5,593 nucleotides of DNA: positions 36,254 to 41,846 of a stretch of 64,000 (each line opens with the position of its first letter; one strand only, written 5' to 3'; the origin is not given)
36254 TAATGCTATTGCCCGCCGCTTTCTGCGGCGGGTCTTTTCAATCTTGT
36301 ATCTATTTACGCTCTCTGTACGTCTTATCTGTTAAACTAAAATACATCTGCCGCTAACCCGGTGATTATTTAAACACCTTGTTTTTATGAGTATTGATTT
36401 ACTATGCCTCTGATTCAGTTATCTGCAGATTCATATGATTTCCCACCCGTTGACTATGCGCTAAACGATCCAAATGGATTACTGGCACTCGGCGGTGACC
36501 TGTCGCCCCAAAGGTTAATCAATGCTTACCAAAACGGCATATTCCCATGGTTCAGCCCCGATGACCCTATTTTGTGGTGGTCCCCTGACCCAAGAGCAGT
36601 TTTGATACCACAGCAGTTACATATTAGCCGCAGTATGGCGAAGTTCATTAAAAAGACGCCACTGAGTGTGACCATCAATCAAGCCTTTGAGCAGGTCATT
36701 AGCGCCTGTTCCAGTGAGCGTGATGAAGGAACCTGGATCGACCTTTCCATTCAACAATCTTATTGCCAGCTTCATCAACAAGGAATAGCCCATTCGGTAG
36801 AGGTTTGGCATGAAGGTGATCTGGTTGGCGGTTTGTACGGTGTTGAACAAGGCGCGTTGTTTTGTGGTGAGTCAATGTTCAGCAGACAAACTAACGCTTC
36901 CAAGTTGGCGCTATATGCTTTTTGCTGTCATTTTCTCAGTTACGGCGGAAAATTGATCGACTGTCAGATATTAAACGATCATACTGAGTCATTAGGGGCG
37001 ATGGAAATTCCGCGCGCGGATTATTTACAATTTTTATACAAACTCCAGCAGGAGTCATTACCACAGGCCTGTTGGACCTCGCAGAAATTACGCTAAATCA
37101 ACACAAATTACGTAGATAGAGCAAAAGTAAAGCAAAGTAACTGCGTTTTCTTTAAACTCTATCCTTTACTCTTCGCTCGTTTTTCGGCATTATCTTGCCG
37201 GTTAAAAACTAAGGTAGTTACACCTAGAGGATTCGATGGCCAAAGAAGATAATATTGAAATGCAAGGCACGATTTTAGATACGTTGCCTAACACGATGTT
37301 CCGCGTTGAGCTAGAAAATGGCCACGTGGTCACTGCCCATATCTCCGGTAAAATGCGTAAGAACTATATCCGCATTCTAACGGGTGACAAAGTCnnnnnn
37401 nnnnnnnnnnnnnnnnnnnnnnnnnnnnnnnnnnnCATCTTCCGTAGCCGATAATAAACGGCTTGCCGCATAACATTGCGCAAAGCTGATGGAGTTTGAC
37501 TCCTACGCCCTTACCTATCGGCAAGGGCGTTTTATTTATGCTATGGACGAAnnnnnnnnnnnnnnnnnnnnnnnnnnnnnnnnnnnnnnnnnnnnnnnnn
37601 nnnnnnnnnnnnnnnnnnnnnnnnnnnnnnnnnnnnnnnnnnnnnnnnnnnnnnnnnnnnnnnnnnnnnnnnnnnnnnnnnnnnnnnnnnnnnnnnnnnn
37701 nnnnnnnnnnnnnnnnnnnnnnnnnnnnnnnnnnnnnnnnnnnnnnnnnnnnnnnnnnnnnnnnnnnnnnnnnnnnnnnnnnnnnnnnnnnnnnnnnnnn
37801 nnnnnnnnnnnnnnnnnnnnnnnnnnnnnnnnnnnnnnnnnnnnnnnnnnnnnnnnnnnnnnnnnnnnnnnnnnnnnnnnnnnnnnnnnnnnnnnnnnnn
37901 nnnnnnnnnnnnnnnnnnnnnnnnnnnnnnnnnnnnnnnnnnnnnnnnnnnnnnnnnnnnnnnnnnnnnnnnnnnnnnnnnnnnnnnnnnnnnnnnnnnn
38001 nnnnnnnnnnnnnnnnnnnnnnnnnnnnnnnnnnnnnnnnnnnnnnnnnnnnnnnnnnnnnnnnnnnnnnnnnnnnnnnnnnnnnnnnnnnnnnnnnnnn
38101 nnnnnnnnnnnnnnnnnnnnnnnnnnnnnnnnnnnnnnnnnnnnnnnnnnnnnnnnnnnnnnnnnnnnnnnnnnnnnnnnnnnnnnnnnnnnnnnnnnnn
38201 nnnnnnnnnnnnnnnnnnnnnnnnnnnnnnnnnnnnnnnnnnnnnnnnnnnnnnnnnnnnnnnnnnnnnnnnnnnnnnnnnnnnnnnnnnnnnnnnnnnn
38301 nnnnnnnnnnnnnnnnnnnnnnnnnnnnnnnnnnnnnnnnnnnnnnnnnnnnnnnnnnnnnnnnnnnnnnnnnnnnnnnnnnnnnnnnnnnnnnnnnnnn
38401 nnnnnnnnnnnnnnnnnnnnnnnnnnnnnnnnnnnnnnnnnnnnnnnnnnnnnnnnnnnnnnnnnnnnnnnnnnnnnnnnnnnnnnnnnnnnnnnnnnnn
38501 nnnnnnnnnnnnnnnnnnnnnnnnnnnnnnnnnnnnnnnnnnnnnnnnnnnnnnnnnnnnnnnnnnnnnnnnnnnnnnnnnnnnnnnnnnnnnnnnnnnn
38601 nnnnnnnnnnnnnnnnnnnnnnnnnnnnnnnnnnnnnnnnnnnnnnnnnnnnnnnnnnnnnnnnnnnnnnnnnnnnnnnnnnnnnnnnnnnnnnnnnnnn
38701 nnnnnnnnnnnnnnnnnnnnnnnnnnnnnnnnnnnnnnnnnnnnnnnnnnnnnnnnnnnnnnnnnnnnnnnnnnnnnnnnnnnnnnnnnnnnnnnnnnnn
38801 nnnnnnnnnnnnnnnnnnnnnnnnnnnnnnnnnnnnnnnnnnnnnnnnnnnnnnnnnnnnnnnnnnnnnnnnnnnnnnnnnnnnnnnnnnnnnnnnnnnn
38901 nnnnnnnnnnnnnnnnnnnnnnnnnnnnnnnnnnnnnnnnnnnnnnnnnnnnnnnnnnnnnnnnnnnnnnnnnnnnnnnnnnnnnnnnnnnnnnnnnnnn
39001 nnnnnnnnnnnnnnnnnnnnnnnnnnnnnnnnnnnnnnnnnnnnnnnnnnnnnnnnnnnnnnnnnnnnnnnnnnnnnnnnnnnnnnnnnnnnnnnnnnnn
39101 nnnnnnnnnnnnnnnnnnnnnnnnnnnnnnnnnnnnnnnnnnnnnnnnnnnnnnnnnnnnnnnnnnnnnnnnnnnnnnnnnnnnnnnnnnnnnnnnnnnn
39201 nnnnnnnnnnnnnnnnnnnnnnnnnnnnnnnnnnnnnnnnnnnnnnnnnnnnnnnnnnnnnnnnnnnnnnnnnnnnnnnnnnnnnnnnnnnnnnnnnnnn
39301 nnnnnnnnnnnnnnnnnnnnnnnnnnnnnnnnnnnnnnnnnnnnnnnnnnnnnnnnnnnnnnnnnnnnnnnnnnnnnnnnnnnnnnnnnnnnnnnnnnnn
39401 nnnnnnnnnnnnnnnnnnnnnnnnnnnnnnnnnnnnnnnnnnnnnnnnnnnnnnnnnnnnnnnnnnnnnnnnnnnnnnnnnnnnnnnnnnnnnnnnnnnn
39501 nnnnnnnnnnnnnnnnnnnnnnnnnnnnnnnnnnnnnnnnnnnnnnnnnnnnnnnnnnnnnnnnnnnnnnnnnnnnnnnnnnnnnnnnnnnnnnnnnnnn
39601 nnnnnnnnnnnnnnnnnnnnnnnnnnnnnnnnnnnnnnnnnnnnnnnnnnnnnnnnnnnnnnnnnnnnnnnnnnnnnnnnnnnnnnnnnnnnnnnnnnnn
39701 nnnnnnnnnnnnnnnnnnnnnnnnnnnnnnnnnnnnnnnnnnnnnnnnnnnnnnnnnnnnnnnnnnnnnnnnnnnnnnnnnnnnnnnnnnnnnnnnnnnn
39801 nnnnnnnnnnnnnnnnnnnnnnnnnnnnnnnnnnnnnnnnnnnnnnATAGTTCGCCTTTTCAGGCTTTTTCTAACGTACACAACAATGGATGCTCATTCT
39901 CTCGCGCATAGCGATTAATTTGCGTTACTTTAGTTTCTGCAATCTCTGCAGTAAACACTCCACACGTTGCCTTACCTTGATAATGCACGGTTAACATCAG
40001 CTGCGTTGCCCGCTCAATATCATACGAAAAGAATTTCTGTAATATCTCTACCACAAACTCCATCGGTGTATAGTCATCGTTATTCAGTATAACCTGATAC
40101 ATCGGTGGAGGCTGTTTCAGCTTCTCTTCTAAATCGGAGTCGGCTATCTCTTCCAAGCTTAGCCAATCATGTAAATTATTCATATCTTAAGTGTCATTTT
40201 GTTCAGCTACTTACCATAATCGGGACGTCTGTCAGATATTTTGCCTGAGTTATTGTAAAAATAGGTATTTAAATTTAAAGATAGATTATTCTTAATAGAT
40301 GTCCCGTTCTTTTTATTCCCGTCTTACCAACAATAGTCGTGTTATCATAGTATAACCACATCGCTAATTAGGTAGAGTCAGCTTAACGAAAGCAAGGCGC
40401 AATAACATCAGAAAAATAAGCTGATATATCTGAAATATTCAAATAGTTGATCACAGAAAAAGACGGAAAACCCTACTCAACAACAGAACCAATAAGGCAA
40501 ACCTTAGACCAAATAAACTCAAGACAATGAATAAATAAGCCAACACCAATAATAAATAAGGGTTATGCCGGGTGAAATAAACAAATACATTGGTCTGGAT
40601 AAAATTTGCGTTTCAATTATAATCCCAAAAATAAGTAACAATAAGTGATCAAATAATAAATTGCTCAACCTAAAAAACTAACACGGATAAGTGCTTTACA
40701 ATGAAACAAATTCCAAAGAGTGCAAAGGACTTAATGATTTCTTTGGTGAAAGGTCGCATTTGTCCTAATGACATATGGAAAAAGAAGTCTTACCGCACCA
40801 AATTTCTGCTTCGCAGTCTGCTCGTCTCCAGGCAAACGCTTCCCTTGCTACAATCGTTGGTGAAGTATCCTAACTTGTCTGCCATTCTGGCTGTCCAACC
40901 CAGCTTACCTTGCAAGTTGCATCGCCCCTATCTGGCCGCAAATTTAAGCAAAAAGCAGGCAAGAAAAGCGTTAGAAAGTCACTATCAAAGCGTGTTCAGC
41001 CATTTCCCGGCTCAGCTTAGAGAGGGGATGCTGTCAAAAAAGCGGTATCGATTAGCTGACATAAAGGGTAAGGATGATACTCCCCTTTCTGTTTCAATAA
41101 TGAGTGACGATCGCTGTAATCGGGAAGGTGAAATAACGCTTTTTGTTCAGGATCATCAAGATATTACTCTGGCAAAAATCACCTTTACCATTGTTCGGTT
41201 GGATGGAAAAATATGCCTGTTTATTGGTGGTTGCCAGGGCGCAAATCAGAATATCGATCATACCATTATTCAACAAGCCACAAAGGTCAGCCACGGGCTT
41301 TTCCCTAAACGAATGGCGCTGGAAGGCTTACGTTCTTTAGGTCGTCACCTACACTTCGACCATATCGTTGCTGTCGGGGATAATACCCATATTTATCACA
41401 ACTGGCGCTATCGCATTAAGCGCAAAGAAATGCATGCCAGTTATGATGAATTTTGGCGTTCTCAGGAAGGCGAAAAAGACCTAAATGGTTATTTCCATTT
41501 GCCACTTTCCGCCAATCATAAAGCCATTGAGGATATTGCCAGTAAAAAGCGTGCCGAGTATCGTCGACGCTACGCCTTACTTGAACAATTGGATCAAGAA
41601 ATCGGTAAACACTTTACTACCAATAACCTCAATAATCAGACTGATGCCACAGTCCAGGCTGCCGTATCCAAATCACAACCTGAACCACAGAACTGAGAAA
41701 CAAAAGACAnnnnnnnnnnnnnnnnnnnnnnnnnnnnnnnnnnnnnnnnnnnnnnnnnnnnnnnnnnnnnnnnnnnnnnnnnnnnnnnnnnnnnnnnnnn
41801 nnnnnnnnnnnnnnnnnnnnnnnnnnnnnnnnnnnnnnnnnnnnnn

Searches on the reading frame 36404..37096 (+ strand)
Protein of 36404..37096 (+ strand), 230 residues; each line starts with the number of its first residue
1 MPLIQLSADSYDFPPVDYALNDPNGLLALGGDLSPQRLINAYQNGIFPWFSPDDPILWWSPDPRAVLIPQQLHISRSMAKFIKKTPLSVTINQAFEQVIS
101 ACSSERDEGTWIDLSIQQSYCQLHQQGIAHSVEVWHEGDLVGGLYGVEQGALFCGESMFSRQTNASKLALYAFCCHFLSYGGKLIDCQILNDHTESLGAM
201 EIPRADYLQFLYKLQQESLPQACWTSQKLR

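Call 85: search_protein_families(library=pfam, proteins=[window:36404-37096:+], max_evalue=0.0001)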
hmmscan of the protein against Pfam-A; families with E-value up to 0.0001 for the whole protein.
window:36404-37096:+ (230 aa): 1 family
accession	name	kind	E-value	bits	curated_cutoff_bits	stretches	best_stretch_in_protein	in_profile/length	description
PF03588.20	Leu_Phe_trans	-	2.5e-73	245.6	22.7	1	35-203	1-171/171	Leucyl/phenylalanyl-tRNA protein transferase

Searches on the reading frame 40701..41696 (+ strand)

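Call 26: search_protein_families(library=pfam, proteins=[window:40701-41696:+], max_evalue=0.001)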
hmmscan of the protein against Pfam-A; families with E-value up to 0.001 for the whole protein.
window:40701-41696:+ (331 aa): 1 family
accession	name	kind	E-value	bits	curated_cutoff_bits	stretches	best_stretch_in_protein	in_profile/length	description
PF04393.18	DUF535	-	1e-87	294.5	27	1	25-301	2-279/281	Protein of unknown function (DUF535)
